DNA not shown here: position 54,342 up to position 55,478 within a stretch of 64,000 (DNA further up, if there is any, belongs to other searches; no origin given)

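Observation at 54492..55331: Chromosomal homologue of the phage anti-Pycsar nuclease Apyc1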

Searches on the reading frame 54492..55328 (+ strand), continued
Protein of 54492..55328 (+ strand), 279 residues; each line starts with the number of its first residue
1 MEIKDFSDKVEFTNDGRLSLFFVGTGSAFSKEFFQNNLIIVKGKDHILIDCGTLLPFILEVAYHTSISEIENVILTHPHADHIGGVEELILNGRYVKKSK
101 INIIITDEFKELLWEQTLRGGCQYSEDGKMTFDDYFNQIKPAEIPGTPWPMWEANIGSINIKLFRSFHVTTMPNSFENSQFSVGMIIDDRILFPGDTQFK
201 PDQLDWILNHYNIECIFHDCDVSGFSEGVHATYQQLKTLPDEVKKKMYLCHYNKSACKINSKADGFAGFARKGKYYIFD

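Call 59: find_encoding_contigs(protein=P0072, flank=5000, max_places=3)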
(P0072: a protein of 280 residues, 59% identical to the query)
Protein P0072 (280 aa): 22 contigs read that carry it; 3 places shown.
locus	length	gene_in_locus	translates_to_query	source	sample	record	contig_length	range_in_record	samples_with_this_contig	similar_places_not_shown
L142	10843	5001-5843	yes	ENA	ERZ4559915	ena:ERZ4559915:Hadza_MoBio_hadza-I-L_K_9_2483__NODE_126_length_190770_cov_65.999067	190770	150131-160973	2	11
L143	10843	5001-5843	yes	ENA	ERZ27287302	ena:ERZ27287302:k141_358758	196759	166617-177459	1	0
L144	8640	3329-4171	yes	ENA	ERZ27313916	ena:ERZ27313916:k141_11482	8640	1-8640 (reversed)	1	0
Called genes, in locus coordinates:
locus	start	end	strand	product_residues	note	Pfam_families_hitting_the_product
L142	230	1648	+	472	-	PF01235:Na_Ala_symp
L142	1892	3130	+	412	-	PF13793:Pribosyltran_N, PF00156:Pribosyltran, PF14572:Pribosyl_synth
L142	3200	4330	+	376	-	PF00370:FGGY_N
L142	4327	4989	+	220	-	PF00702:Hydrolase, PF13419:HAD_2, PF13242:Hydrolase_like (weak)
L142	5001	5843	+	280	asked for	PF23023:Anti-Pycsar_Apyc1, PF00753:Lactamase_B, PF12706:Lactamase_B_2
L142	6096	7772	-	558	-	PF01268:FTHFS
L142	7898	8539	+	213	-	-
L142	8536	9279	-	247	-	PF01479:S4, PF00849:PseudoU_synth_2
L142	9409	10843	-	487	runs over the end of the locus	PF00285:Citrate_synt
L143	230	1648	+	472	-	PF01235:Na_Ala_symp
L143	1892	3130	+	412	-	PF13793:Pribosyltran_N, PF00156:Pribosyltran, PF14572:Pribosyl_synth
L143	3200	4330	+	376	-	PF00370:FGGY_N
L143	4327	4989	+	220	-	PF00702:Hydrolase, PF13419:HAD_2, PF13242:Hydrolase_like (weak)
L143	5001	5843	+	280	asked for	PF23023:Anti-Pycsar_Apyc1, PF00753:Lactamase_B, PF12706:Lactamase_B_2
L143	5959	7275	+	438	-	PF13581:HATPase_c_2, PF00027:cNMP_binding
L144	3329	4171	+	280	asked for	PF23023:Anti-Pycsar_Apyc1, PF00753:Lactamase_B, PF12706:Lactamase_B_2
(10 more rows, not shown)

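Call 60: find_encoding_contigs(protein=P0009, flank=5000, max_places=3)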
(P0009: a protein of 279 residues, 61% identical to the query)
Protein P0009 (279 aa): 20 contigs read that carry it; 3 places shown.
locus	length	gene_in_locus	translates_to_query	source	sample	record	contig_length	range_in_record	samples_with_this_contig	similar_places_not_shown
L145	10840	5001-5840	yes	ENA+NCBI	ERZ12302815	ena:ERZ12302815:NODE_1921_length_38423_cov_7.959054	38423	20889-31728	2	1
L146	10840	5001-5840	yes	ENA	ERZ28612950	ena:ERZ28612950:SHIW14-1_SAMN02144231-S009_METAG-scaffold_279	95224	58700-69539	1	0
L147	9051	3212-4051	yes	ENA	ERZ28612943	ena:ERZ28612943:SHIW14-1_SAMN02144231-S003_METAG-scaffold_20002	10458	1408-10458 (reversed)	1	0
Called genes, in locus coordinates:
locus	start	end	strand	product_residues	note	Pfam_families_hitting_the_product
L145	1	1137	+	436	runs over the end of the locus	PF00501:AMP-binding, PF04443:LuxE, PF14535:AMP-binding_C_2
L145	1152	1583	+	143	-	PF01842:ACT (weak), PF13291:ACT_4 (faint), PF19571:ACT_8, PF22629:ACT_AHAS_ss (faint)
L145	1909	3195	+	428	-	PF13793:Pribosyltran_N, PF00156:Pribosyltran, PF14572:Pribosyl_synth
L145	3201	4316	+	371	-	PF00370:FGGY_N (weak)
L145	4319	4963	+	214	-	PF00702:Hydrolase, PF13419:HAD_2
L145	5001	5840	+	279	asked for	PF23023:Anti-Pycsar_Apyc1, PF00753:Lactamase_B, PF12706:Lactamase_B_2 (weak)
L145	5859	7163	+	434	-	PF13581:HATPase_c_2, PF00027:cNMP_binding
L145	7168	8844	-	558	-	PF01268:FTHFS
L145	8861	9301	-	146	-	PF00383:dCMP_cyt_deam_1, PF14437:MafB19-deam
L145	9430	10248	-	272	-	PF01479:S4 (weak), PF00849:PseudoU_synth_2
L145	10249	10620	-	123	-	-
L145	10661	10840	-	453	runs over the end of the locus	PF00285:Citrate_synt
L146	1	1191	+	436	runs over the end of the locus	PF00501:AMP-binding, PF04443:LuxE, PF14535:AMP-binding_C_2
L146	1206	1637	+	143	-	PF01842:ACT (weak), PF13291:ACT_4 (faint), PF19571:ACT_8, PF22629:ACT_AHAS_ss (faint)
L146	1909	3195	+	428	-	PF13793:Pribosyltran_N, PF00156:Pribosyltran, PF14572:Pribosyl_synth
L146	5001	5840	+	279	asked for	PF23023:Anti-Pycsar_Apyc1, PF00753:Lactamase_B, PF12706:Lactamase_B_2 (weak)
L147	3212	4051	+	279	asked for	PF23023:Anti-Pycsar_Apyc1, PF00753:Lactamase_B, PF12706:Lactamase_B_2 (weak)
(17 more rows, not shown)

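Call 62: find_encoding_contigs(protein=P0132, flank=5000, max_places=2)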
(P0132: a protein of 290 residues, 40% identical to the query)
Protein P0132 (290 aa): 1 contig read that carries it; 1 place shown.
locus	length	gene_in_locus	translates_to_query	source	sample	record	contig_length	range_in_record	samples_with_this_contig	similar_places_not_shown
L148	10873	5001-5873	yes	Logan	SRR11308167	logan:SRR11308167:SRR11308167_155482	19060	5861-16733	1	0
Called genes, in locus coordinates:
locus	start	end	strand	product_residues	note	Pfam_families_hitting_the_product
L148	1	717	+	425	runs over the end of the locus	PF18127:NAMPT_N (weak), PF04095:NAPRTase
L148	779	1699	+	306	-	PF04055:Radical_SAM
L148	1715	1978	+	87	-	-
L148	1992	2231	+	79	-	-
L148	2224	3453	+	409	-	-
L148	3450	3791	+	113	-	-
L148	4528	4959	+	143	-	-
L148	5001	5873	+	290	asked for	PF23023:Anti-Pycsar_Apyc1, PF00753:Lactamase_B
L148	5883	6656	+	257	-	-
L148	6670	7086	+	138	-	PF21866:DUF6915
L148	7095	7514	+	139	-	-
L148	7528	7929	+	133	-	-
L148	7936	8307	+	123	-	PF20215:DUF6575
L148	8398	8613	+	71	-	-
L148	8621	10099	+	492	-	PF00303:Thymidylat_synt, PF14251:PterinBD-DUF4346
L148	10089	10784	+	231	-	PF13419:HAD_2 (weak), PF13242:Hydrolase_like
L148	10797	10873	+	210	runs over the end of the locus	PF24392:Parb-CE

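Call 63: find_encoding_contigs(protein=P0124, flank=5000, max_places=2)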
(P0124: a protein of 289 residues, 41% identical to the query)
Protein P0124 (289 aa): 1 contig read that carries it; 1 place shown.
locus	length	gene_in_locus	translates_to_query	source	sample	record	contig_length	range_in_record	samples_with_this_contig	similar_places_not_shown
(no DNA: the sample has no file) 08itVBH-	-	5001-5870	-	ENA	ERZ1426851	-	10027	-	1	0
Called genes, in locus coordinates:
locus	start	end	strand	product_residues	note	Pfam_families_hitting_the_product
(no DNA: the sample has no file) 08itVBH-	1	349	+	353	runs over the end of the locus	PF00953:Glycos_transf_4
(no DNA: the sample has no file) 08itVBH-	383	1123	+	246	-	-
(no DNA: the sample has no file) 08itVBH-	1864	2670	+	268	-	PF02163:Peptidase_M50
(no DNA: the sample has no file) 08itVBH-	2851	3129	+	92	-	-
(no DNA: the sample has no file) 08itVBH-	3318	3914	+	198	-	PF04011:LemA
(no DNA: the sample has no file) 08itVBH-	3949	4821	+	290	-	PF04536:TPM_phosphatase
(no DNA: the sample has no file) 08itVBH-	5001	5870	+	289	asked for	PF23023:Anti-Pycsar_Apyc1, PF00753:Lactamase_B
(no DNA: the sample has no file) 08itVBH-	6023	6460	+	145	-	-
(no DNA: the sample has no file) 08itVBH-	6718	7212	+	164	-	-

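Call 64: search_protein_families(library=phrogs, proteins=[L148:779-1696:+, L148:2224-3450:+, L148:3450-3788:+, L148:4528-4956:+, L148:5883-6653:+, L148:6670-7083:+, L148:7095-7511:+, L148:7528-7926:+, L148:7936-8304:+, L148:8621-10096:+], max_evalue=0.00001)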
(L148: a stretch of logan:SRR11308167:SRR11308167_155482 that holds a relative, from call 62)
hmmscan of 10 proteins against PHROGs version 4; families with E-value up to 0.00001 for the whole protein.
L148:779-1696:+ (306 aa): 0 families

L148:2224-3450:+ (409 aa): 0 families

L148:3450-3788:+ (113 aa): 0 families

L148:4528-4956:+ (143 aa): 0 families

L148:5883-6653:+ (257 aa): 1 family
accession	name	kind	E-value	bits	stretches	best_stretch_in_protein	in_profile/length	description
phrog_5209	-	unknown function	2.6e-06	28.5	0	51-82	59-91/103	-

L148:6670-7083:+ (138 aa): 2 families
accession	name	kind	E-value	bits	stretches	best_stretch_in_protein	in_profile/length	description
phrog_8143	-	unknown function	1.9e-33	116.2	1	1-115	2-121/130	-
phrog_19073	-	unknown function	3.6e-11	44.2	1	1-75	1-72/116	-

L148:7095-7511:+ (139 aa): 0 families

L148:7528-7926:+ (133 aa): 0 families

L148:7936-8304:+ (123 aa): 0 families

L148:8621-10096:+ (492 aa): 4 families
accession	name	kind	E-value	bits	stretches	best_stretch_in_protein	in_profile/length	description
phrog_5131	-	DNA, RNA and nucleotide metabolism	1.1e-15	58.8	1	269-385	102-218/357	thymidylate synthase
phrog_160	-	DNA, RNA and nucleotide metabolism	1.4e-12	48.2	1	267-376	133-245/335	thymidylate synthase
phrog_3676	-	DNA, RNA and nucleotide metabolism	1.2e-07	32.2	1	269-387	105-230/351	thymidylate synthase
phrog_5682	-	DNA, RNA and nucleotide metabolism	1.1e-06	29.2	1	269-374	42-141/209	thymidylate synthase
